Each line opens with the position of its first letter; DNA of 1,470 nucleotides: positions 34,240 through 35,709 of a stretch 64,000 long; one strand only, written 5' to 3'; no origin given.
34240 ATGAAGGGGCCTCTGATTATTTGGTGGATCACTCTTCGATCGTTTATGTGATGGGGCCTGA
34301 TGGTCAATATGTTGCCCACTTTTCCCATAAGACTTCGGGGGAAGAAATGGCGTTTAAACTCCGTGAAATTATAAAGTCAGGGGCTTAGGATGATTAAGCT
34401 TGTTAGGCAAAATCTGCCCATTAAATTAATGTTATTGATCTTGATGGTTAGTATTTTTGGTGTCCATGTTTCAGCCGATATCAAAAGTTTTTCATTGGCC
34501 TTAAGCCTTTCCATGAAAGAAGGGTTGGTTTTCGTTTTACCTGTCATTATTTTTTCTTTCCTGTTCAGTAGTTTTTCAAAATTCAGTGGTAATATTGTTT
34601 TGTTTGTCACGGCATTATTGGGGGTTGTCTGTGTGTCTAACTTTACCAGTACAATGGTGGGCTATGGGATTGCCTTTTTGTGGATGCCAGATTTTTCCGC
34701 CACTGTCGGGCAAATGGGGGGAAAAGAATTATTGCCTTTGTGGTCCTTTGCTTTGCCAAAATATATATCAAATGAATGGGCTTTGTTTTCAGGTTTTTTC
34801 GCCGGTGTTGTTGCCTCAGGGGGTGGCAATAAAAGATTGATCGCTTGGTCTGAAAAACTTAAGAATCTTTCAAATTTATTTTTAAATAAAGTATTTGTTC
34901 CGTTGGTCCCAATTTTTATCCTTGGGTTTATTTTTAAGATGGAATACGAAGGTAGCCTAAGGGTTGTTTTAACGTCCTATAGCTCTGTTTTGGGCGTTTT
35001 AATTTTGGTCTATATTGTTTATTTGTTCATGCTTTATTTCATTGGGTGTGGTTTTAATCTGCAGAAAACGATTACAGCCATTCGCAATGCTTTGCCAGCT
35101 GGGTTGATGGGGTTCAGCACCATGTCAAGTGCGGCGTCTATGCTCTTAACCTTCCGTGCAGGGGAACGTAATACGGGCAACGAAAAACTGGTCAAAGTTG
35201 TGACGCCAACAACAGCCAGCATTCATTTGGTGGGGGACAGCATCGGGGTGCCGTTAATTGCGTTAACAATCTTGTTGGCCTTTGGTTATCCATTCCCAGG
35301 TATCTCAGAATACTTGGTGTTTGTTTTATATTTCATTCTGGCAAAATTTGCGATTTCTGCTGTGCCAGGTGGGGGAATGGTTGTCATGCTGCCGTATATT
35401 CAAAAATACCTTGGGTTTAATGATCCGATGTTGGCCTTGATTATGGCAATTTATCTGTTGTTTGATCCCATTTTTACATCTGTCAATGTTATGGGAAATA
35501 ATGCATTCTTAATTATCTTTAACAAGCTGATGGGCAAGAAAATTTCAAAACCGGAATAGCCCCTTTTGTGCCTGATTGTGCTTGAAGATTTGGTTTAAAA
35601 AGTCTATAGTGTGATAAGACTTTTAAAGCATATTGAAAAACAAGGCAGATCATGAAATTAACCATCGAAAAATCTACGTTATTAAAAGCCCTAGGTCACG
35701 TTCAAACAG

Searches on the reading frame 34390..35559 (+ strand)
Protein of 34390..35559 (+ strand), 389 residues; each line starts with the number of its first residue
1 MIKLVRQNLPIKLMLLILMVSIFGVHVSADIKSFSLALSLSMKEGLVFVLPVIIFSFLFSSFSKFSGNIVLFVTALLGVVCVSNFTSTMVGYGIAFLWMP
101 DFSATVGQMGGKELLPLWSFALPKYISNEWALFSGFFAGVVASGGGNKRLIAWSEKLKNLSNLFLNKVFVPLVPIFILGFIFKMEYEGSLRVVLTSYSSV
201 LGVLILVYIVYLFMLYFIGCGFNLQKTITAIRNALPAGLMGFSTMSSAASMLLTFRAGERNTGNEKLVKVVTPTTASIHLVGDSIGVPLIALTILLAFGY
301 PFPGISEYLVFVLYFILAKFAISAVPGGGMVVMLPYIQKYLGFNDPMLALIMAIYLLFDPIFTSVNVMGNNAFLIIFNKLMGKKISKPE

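Call 18: search_protein_families(library=pfam, proteins=[window:34390-35559:+], max_evalue=0.00001)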
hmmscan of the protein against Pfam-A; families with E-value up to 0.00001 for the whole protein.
window:34390-35559:+ (389 aa): 1 family
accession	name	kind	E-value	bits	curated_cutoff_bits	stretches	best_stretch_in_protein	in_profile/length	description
PF00375.23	SDF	-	3.7e-35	122.1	27.9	1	12-379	4-386/387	Sodium:dicarboxylate symporter family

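Call 60: search_protein_families(library=ncbifam, proteins=[window:34390-35559:+], max_evalue=0.001)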
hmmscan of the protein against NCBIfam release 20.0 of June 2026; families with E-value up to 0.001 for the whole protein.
window:34390-35559:+ (389 aa): 0 families
